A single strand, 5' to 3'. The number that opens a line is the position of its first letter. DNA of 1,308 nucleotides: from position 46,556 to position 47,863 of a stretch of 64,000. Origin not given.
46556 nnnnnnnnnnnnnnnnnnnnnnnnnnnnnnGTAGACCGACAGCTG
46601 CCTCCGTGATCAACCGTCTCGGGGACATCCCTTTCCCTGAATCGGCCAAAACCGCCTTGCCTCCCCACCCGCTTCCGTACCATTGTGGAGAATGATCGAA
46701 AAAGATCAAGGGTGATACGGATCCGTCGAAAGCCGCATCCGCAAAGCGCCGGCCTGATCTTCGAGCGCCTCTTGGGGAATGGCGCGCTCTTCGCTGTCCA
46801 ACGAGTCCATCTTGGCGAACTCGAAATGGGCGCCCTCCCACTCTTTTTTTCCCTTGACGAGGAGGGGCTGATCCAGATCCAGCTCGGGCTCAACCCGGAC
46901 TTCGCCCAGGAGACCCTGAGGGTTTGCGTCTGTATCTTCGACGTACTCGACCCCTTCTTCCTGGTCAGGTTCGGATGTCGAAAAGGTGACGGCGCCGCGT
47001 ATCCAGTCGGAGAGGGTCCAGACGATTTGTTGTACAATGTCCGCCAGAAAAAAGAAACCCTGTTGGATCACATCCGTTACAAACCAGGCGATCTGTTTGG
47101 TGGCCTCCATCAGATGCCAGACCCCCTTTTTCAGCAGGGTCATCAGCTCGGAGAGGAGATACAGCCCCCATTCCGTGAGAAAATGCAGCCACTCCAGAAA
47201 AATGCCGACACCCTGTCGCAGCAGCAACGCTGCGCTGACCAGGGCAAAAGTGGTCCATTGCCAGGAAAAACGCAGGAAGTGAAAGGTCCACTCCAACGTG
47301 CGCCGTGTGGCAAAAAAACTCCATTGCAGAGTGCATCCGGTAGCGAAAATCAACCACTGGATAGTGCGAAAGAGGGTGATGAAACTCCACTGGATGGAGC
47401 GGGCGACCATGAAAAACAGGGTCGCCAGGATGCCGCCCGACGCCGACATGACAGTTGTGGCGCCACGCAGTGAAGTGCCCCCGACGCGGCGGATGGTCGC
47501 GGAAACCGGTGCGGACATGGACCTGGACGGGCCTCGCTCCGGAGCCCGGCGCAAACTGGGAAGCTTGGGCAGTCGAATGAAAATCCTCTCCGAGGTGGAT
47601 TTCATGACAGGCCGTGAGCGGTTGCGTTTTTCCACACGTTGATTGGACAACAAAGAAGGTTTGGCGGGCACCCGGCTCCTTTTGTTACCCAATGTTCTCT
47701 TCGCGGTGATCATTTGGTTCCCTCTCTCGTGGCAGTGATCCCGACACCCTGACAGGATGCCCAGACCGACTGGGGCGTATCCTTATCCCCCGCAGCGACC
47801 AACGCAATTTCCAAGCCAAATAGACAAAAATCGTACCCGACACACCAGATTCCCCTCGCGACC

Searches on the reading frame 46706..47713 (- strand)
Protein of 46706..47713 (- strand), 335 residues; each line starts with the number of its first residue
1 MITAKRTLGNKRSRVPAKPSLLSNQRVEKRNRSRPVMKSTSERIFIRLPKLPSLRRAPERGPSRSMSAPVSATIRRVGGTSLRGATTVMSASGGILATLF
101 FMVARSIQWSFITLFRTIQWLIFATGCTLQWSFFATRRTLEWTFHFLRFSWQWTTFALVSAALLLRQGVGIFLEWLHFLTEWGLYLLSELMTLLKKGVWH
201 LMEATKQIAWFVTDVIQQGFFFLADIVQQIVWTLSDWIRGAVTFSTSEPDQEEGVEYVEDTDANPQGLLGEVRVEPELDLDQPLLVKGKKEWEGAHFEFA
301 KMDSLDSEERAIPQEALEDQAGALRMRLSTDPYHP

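Call 30: search_protein_families(library=pfam, proteins=[window:46706-47713:-], max_evalue=0.0001)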
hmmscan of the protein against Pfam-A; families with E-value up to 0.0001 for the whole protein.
window:46706-47713:- (335 aa): 0 families

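Call 43: search_protein_families(library=pfam, proteins=[window:46706-47713:-], max_evalue=1)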
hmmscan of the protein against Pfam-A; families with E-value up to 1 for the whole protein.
window:46706-47713:- (335 aa): 1 family
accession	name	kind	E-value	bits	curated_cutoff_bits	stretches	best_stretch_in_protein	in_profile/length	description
PF04899.17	MbeD_MobD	-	0.19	12.3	21.6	1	287-321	21-51/70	MbeD/MobD like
